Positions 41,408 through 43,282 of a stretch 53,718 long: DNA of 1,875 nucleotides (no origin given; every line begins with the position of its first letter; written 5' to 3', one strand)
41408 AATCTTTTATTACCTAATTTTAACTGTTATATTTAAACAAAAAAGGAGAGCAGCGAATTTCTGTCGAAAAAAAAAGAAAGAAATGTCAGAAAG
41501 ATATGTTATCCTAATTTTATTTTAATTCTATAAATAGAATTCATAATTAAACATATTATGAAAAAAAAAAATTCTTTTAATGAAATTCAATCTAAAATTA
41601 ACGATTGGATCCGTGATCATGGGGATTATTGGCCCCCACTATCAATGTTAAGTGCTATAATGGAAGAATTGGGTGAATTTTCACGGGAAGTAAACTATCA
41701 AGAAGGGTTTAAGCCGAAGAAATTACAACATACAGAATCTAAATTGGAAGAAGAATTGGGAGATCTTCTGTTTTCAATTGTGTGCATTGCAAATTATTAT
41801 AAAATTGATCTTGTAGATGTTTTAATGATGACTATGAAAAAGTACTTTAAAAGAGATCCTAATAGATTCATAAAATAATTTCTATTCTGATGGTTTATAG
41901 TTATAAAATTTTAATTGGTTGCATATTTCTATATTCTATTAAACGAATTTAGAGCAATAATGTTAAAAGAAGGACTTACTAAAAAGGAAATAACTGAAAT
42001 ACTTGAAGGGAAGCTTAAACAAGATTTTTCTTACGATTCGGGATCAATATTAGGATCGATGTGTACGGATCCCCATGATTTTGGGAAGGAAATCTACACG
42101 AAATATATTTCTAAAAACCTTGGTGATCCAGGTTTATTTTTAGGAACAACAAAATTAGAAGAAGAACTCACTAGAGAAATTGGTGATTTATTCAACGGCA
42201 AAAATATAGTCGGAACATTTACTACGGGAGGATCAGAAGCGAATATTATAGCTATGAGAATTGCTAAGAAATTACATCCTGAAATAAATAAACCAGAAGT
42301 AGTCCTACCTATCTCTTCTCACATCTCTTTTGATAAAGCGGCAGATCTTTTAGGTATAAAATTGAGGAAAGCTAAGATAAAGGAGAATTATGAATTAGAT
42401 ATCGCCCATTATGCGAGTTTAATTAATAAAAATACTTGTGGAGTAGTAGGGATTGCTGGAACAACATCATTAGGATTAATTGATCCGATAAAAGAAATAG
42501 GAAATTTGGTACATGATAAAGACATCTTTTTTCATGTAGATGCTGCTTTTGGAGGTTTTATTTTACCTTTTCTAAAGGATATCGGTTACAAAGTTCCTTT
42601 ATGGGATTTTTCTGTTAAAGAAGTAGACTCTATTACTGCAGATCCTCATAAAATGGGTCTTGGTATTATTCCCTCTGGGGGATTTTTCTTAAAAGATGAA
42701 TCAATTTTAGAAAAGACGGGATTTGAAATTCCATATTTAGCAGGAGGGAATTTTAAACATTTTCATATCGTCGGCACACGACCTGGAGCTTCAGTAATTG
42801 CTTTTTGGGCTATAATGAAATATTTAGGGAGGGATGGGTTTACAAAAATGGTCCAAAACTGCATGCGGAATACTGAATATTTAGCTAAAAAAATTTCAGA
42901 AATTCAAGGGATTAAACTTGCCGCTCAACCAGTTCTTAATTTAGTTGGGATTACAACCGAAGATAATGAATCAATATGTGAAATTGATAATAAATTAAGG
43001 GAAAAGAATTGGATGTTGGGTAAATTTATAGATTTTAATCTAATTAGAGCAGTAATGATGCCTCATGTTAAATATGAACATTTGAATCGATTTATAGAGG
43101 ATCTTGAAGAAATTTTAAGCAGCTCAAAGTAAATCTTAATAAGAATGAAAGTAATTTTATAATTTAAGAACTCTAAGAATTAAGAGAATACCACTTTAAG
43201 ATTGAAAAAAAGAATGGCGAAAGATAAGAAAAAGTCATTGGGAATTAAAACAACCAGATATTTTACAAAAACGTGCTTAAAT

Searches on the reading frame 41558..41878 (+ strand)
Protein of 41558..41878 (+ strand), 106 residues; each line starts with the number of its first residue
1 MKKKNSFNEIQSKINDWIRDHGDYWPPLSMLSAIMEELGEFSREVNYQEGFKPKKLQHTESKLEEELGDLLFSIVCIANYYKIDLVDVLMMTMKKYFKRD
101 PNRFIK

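Call 4: search_protein_families(library=pfam, proteins=[window:41558-41878:+], max_evalue=0.1)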
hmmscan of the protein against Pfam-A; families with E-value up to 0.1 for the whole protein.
window:41558-41878:+ (106 aa): 2 families
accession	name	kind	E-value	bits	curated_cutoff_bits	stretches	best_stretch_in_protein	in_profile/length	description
PF03819.22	MazG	-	1.1e-15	58.1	22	1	27-104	3-74/74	MazG nucleotide pyrophosphohydrolase domain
PF08761.16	dUTPase_2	-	0.02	15.6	22.9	1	7-88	5-89/162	dUTPase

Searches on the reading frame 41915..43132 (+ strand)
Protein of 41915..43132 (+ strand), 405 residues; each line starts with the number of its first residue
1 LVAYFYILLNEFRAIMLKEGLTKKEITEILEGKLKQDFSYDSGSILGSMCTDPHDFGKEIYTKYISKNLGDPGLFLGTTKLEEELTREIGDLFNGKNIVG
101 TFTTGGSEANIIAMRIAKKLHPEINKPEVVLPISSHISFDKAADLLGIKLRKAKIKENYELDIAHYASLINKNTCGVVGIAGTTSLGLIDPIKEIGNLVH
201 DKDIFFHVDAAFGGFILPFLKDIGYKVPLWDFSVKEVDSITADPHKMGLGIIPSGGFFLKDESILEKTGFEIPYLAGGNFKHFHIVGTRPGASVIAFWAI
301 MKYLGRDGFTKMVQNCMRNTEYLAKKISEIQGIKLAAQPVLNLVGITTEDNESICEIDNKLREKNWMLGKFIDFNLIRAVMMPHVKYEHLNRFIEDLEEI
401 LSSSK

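Call 4: search_protein_families(library=pfam, proteins=[window:41915-43132:+], max_evalue=0.1)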
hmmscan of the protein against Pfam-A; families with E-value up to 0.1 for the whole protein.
window:41915-43132:+ (405 aa): 4 families
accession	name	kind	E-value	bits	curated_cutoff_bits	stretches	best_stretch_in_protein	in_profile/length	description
PF00282.25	Pyridoxal_deC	-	2.4e-35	122.4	27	1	93-344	98-370/375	Pyridoxal-dependent decarboxylase conserved domain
PF00266.25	Aminotran_5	-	2.1e-17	63.6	21.5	2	79-211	42-177/371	Aminotransferase class-V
PF00155.27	Aminotran_1_2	-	1.1e-05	25.3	19.7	1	76-216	38-192/361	Aminotransferase class I and II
PF01212.27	Beta_elim_lyase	-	0.0012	18.6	27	1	83-211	35-170/288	Beta-eliminating lyase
